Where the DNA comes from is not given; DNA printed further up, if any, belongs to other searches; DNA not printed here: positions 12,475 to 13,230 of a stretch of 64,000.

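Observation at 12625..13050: Circularly permuted M23/LytM catalytic domain in the hydrolase closing the ftsEX operon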

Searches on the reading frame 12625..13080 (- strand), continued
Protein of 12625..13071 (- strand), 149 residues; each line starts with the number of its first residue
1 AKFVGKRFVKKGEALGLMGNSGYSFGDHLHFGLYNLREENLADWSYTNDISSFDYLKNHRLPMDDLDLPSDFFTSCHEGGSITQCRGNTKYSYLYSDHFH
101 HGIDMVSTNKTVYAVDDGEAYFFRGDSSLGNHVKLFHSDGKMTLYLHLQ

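Call 60: find_encoding_contigs(protein=P0380, flank=4000, max_places=1)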
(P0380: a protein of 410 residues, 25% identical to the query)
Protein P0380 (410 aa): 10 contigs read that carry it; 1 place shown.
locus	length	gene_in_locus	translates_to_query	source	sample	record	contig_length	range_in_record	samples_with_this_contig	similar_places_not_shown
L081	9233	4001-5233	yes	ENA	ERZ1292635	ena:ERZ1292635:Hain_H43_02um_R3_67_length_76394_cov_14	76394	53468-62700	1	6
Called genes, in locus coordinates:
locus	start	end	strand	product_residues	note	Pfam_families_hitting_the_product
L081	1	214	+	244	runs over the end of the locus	-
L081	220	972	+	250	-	PF03808:Glyco_tran_WecG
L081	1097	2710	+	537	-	PF00749:tRNA-synt_1c, PF19269:Anticodon_2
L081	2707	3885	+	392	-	PF13302:Acetyltransf_3 (faint)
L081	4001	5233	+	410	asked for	PF24568:CC_PcsB (weak), PF01551:Peptidase_M23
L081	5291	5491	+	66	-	-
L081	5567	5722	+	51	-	-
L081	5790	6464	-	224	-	-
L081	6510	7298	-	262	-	PF02899:Phage_int_SAM_1, PF00589:Phage_integrase (faint)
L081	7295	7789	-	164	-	-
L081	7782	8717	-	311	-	PF02899:Phage_int_SAM_1, PF00589:Phage_integrase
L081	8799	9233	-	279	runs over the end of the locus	PF03799:FtsQ_DivIB_C (weak)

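Call 63: search_protein_families(library=pfam, proteins=[window:12625-13071:-], max_evalue=0.01)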
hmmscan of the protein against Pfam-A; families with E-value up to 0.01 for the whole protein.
seq(149 aa): 1 family
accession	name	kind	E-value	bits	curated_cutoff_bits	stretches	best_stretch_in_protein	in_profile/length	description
PF01551.29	Peptidase_M23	-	1.5e-15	57.6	28.7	2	99-149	2-53/96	Peptidase family M23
